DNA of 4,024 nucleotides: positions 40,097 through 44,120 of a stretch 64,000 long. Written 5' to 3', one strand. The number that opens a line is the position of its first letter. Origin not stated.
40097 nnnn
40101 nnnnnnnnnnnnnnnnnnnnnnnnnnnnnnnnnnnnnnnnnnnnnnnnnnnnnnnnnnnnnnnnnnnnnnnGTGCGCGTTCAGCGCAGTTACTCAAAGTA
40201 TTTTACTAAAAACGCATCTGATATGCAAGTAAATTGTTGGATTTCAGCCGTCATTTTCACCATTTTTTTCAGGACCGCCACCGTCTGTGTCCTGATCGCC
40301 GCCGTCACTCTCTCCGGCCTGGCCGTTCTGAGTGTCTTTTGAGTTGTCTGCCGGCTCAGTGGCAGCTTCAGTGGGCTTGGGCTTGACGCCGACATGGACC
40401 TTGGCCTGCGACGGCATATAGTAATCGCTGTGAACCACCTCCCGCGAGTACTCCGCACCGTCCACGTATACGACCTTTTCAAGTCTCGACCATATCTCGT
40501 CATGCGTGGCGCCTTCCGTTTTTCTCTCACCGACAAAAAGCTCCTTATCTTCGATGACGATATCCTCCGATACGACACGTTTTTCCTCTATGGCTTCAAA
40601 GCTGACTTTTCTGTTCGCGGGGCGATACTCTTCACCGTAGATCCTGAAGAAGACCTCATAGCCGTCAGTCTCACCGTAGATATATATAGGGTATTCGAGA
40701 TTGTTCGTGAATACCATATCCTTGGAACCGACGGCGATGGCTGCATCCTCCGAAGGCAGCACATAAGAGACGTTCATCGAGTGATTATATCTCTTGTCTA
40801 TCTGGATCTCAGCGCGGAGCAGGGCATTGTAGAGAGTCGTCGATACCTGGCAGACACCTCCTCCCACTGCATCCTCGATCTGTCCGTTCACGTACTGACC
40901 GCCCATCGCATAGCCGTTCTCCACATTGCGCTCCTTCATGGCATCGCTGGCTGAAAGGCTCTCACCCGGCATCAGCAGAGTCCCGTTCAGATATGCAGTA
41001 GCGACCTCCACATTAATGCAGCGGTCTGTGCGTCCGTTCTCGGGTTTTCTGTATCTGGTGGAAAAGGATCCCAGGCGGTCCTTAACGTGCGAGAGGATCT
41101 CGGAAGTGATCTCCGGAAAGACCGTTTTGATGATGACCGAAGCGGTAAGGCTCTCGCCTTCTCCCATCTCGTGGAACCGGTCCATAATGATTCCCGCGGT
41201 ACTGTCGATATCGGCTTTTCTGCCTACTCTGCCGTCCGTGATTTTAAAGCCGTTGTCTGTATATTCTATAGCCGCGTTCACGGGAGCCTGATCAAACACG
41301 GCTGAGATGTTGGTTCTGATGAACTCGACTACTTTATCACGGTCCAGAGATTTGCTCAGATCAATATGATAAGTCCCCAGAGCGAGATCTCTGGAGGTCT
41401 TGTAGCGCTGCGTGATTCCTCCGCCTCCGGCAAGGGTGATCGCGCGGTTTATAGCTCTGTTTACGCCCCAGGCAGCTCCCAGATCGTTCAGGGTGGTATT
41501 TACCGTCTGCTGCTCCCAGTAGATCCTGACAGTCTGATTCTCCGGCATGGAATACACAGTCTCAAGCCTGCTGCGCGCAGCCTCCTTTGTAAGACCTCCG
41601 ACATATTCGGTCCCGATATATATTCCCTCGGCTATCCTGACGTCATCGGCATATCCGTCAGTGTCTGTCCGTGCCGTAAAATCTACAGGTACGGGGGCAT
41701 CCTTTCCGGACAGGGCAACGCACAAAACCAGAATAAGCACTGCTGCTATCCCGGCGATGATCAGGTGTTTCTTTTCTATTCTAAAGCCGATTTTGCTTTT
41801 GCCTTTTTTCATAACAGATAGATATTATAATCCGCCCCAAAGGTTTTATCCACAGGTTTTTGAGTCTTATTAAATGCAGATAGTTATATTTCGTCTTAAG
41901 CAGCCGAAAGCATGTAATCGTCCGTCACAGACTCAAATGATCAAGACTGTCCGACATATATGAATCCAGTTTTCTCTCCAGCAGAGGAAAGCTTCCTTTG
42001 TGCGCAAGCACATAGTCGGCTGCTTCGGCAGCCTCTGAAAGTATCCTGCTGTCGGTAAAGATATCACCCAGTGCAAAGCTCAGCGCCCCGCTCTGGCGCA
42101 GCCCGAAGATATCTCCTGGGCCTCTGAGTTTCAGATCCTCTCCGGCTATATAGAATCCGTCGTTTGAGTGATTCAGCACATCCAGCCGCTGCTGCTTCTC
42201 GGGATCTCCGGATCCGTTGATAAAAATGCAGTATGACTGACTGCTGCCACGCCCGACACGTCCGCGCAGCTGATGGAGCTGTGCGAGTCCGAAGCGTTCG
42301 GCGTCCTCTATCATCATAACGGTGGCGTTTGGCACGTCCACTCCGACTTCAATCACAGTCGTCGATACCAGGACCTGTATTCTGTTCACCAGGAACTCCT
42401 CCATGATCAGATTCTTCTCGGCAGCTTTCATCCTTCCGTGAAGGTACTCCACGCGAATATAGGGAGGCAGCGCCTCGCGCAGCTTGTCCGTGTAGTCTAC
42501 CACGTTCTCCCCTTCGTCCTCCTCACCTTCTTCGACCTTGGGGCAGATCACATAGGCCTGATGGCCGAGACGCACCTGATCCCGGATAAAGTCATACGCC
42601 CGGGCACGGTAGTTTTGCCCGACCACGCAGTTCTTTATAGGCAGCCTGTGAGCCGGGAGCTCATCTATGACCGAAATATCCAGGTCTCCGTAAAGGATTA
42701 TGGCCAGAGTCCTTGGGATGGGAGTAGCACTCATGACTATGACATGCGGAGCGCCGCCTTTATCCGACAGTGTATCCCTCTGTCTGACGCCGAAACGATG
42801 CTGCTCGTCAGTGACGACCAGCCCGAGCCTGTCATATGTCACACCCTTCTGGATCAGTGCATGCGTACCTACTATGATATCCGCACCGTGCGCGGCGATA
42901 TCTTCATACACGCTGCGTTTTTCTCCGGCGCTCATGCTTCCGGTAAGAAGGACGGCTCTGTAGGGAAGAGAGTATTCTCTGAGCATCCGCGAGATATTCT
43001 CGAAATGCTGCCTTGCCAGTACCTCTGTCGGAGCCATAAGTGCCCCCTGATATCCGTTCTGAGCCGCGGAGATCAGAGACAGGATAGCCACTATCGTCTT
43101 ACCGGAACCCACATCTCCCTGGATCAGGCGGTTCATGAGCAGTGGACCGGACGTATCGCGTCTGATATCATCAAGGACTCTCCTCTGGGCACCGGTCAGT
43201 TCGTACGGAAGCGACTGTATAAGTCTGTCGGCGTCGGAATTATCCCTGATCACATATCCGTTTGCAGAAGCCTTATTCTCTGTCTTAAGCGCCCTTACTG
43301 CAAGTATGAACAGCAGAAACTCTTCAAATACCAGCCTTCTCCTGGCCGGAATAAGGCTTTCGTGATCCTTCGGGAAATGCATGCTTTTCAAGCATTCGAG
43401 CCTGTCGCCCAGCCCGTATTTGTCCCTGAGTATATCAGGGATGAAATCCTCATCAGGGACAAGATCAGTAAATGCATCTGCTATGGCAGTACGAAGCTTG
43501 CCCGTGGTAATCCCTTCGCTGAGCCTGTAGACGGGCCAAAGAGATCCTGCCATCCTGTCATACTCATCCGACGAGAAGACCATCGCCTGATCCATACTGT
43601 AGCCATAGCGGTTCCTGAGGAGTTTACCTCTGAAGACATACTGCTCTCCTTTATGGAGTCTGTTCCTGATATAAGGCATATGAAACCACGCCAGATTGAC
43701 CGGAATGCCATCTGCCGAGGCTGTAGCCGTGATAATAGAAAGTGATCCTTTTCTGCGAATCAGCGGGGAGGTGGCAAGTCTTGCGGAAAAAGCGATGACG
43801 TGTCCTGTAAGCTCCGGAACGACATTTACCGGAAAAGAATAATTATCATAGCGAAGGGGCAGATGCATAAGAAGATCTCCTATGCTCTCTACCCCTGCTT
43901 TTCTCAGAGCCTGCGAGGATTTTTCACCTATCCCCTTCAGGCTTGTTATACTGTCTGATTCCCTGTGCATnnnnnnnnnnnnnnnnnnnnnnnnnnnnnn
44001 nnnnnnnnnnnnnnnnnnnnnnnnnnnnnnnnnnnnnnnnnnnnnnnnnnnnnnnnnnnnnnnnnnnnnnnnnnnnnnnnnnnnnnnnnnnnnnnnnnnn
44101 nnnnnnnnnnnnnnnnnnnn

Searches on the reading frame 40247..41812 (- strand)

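Call 50: search_protein_families(library=pfam, proteins=[window:40247-41812:-], max_evalue=0.001)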
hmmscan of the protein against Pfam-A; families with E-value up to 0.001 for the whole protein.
window:40247-41812:- (522 aa): 3 families
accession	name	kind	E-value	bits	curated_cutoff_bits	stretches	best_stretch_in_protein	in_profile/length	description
PF04294.18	VanW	-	2.3e-41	140.8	27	1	264-392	2-130/130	VanW like protein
PF12229.13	PG_binding_4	-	5e-14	52.9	22.1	1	106-217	3-112/117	Putative peptidoglycan binding domain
PF07501.17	G5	-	5.1e-05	23.9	23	1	410-477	7-75/75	G5 domain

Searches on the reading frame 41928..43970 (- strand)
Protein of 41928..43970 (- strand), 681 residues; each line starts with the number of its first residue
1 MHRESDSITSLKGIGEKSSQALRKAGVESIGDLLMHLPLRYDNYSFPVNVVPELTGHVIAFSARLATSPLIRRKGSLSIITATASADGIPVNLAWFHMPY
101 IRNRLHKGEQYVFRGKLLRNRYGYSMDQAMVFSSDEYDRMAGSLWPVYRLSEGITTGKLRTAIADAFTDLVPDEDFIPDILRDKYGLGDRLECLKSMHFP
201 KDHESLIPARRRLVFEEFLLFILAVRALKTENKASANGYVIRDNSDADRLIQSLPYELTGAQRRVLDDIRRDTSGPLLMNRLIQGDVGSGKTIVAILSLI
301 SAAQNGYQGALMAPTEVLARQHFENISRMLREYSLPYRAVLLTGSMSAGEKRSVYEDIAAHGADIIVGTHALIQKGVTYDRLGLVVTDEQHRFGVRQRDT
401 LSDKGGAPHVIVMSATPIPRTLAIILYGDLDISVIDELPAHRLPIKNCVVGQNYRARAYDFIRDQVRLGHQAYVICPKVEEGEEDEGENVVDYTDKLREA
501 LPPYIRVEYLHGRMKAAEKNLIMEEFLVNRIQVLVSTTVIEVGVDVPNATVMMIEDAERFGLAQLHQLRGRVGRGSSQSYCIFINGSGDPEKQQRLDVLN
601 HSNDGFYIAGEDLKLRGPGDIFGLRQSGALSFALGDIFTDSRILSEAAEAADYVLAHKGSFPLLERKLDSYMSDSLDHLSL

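Call 50: search_protein_families(library=pfam, proteins=[window:41928-43970:-], max_evalue=0.001)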
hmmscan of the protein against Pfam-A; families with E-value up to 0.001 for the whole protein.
window:41928-43970:- (681 aa): 6 families
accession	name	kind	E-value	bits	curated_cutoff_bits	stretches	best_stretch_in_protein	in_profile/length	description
PF00271.37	Helicase_C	-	1.1e-22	80.7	23.5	1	466-574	12-108/110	Helicase conserved C-terminal domain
PF00270.35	DEAD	-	2.5e-22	79.8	26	1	279-422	15-164/167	DEAD/DEAH box helicase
PF17191.10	RecG_wedge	-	1e-13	51.6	23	1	10-167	4-159/162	RecG wedge domain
PF19833.4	RecG_dom3_C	-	5.8e-10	39.5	26.8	1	603-661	2-61/87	ATP-dependent DNA helicase RecG, domain 3, C-terminal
PF04851.21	ResIII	-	2e-07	31.5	22.5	1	279-417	24-162/164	Type III restriction enzyme, res subunit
PF22590.2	Cas3-like_C_2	-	0.00034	21.3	27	1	490-575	15-104/106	CRISPR-associated nuclease/helicase Cas3, C-terminal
